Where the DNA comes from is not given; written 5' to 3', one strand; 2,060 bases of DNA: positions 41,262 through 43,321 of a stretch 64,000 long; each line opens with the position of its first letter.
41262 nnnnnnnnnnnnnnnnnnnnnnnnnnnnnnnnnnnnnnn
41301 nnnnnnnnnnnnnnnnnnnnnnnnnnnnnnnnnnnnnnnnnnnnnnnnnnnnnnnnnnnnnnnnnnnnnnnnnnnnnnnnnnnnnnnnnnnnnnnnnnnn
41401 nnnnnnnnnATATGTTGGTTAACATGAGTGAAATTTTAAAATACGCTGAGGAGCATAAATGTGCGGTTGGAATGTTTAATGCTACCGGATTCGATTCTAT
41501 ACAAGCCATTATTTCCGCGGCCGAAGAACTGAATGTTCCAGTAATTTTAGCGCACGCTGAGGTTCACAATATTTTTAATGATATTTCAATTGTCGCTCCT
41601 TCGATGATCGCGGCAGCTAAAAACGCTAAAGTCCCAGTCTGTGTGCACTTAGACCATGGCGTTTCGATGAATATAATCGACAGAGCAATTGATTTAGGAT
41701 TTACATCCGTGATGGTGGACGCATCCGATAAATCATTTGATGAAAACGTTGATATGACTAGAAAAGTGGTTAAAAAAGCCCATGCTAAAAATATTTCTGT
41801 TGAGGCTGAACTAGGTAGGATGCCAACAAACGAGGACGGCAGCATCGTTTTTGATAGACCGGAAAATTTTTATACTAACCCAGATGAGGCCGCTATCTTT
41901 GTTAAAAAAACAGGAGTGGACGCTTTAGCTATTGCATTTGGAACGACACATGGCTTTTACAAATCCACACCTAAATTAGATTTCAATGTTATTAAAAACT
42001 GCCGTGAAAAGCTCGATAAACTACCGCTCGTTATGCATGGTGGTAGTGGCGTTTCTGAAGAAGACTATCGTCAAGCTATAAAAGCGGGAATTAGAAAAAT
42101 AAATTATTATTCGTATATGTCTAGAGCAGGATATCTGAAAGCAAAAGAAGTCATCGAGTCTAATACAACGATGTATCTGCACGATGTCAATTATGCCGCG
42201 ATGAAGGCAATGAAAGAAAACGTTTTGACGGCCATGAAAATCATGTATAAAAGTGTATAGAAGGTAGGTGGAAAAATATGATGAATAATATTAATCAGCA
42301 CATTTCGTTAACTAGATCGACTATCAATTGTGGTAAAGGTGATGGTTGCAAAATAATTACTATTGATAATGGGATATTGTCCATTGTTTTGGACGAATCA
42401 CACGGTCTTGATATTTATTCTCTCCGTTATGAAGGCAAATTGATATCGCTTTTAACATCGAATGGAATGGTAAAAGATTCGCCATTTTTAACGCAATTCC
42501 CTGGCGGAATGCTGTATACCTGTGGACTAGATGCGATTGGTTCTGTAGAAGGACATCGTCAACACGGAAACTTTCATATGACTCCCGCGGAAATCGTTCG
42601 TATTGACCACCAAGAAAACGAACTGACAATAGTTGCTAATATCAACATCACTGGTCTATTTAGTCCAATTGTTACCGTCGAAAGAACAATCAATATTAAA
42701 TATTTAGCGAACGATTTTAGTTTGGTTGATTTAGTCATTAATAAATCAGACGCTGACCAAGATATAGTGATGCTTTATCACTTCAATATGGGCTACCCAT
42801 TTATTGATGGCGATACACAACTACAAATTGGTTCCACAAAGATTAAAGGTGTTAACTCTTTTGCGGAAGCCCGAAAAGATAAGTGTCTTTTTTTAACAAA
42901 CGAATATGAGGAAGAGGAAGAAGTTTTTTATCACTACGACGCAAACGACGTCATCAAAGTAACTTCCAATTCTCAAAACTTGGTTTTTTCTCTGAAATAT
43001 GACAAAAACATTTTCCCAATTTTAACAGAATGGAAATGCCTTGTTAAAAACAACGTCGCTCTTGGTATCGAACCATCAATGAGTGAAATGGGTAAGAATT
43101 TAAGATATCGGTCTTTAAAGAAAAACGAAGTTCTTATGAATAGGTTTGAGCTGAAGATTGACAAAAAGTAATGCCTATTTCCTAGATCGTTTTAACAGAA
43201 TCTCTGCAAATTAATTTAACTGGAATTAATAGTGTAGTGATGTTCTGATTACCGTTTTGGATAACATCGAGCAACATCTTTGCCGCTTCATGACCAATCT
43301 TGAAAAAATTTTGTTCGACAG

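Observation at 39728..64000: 24-kb glycan capture and utilisation island with an unusual architecture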

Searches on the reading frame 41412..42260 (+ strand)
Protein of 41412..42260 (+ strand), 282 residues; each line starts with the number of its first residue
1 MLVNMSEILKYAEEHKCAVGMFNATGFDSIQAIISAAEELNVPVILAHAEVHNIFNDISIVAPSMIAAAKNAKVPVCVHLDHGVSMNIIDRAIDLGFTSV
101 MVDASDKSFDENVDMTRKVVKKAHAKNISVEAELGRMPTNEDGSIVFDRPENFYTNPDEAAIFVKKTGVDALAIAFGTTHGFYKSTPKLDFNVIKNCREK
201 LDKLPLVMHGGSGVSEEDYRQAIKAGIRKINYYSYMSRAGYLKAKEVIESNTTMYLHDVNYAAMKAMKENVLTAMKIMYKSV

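Call 5: search_protein_families(library=pfam, proteins=[window:41412-42260:+], max_evalue=0.01)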
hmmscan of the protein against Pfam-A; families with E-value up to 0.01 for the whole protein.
window:41412-42260:+ (282 aa): 3 families
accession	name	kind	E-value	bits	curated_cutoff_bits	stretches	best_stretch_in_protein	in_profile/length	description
PF01116.26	F_bP_aldolase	-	2.9e-86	289.9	25.5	1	3-278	1-272/277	Fructose-bisphosphate aldolase class-II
PF03932.20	CutC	-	0.0019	18.1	23.3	0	21-130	65-173/202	CutC family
PF01979.26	Amidohydro_1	-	0.0022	17.7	25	0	128-271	76-218/345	Amidohydrolase family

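Call 10: search_protein_families(library=ncbifam, proteins=[window:41412-42260:+], max_evalue=0.001)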
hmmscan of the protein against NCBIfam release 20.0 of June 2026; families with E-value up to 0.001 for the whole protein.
window:41412-42260:+ (282 aa): 21 families
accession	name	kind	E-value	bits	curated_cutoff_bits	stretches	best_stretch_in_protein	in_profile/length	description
NF005288.0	PRK06806.1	equivalog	1.3e-76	257.5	396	1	2-278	3-275/281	class II fructose-bisphosphate aldolase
NF005284.0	PRK06801.1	equivalog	3.1e-74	249.9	406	1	2-277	3-279/286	ketose 1,6-bisphosphate aldolase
TIGR01859.1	fruc_bis_ald_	equivalog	4.4e-74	249.7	343.05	1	2-277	1-275/282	class II fructose-1,6-bisphosphate aldolase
NF009497.0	PRK12857.1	equivalog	1e-72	244.8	423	1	1-276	2-276/284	class II fructose-1,6-bisphosphate aldolase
NF006042.0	PRK08185.1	subfamily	4.4e-70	236.3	405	1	1-278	1-278/287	hypothetical protein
TIGR00167.1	cbbA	subfamily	9.5e-70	235.2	215.6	1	1-277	2-283/290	ketose-bisphosphate aldolase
NF009374.0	PRK12737.1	subfamily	6.8e-68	228.7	383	1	2-275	3-275/284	tagatose-bisphosphate aldolase subunit GatY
NF006626.0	PRK09195.1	subfamily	1.4e-65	221.3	384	1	2-275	3-275/284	tagatose-bisphosphate aldolase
TIGR01858.1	tag_bisphos_ald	equivalog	3.3e-62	210.1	443.55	1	4-271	3-269/282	tagatose bisphosphate family class II aldolase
NF006376.0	PRK08610.1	equivalog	8.3e-58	196.4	527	1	2-276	3-277/286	class II fructose-bisphosphate aldolase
NF005823.0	PRK07709.1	equivalog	1.2e-57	195.9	545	1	2-255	3-255/285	class II fructose-bisphosphate aldolase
NF005943.0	PRK07998.1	equivalog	4.3e-55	187.2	364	1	2-280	3-277/283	class II aldolase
NF004493.0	PRK05835.1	equivalog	8.3e-53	179.6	558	1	1-216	1-217/307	class II fructose-bisphosphate aldolase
NF005481.0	PRK07084.1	equivalog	3.1e-49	167.9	511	1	2-222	12-239/324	class II fructose-bisphosphate aldolase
NF009375.0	PRK12738.1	equivalog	4.1e-49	167.3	542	1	7-272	8-272/286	tagatose-bisphosphate aldolase subunit KbaY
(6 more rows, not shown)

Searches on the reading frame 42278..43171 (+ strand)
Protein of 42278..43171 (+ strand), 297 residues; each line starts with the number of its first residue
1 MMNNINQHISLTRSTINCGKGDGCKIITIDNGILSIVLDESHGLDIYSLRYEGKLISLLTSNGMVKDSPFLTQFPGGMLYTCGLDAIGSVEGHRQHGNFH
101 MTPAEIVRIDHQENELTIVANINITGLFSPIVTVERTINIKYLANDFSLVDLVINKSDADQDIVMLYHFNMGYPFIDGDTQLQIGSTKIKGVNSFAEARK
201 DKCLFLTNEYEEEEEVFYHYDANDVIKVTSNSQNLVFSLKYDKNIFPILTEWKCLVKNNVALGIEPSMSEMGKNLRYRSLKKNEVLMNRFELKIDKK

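Call 5: search_protein_families(library=pfam, proteins=[window:42278-43171:+], max_evalue=0.01)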
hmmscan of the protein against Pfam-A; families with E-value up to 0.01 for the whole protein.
window:42278-43171:+ (297 aa): 1 family
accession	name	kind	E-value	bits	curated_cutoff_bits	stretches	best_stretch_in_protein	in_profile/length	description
PF14486.12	DUF4432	-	6.3e-39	134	32.5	1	22-274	2-278/304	Domain of unknown function (DUF4432)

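Call 10: search_protein_families(library=ncbifam, proteins=[window:42278-43171:+], max_evalue=0.001)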
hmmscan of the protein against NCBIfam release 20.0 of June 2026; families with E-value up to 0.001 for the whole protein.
window:42278-43171:+ (297 aa): 0 families

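Call 29: search_solved_structures(query=window:42278-43171:+, max_evalue=0.01)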
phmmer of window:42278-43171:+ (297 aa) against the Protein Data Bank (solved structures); distinct sequences matched with E-value up to 0.01: 1.
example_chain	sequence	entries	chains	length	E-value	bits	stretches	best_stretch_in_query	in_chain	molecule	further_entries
3ty1_A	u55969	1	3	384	9.6e-10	41.5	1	9-269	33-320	Hypothetical aldose 1-epimerase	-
